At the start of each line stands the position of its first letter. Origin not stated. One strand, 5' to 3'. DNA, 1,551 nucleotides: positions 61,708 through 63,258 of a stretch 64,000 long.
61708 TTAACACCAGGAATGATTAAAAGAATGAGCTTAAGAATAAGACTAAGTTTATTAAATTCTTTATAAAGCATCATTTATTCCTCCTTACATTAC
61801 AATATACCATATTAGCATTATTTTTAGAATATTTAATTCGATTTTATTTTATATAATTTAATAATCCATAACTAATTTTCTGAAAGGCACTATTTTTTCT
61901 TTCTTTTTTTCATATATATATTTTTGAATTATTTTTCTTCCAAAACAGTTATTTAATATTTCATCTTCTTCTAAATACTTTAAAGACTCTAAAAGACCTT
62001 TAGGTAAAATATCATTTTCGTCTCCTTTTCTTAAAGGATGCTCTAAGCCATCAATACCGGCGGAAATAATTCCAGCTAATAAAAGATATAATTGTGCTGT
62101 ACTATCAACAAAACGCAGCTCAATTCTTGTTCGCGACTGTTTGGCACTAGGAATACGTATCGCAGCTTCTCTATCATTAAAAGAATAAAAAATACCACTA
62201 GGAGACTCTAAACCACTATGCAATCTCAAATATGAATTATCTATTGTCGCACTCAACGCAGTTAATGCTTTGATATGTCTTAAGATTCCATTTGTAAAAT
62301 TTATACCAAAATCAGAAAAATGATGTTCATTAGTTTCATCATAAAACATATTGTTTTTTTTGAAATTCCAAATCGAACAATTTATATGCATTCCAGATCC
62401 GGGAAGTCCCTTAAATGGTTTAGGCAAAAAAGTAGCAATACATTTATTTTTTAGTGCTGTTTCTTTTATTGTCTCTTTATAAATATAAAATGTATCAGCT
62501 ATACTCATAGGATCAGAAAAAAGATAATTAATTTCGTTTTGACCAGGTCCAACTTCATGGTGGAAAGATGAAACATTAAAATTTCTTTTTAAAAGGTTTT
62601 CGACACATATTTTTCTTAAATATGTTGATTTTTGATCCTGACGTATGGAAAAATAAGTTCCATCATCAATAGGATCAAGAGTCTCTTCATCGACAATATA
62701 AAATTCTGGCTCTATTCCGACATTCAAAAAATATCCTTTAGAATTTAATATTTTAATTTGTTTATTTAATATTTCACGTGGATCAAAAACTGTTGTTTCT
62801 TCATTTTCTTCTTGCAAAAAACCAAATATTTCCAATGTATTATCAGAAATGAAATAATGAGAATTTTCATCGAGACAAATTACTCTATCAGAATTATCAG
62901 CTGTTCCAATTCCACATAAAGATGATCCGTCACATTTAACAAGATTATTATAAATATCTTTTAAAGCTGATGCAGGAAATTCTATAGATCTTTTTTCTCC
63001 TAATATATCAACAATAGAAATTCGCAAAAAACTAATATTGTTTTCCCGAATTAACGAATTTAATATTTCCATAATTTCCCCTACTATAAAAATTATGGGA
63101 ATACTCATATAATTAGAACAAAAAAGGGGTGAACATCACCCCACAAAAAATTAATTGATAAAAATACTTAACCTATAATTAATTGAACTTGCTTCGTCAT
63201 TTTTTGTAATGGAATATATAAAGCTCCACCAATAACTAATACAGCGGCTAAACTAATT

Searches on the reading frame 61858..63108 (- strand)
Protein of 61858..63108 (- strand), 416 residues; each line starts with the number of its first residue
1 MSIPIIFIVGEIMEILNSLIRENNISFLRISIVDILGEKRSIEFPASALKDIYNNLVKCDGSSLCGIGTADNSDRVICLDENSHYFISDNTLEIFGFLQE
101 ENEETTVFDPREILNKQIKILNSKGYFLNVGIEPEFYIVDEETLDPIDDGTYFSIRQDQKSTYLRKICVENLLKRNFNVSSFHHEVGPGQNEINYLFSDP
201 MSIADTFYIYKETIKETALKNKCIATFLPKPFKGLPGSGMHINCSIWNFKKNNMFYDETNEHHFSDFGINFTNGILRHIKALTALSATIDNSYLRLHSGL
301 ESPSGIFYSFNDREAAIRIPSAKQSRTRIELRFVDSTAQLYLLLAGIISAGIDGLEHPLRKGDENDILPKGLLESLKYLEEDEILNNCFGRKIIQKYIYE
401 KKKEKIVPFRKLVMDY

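Call 75: search_protein_families(library=pfam, proteins=[window:61858-63108:-], max_evalue=0.000001)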
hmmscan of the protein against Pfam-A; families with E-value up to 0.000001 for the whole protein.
window:61858-63108:- (416 aa): 2 families
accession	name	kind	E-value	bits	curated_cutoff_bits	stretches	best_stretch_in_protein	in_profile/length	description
PF00120.29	Gln-synt_C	-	3.6e-80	270.1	24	1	109-404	3-328/344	Glutamine synthetase, catalytic domain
PF03951.24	Gln-synt_N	-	2e-07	30.9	33.4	1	24-84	1-62/82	Glutamine synthetase, beta-Grasp domain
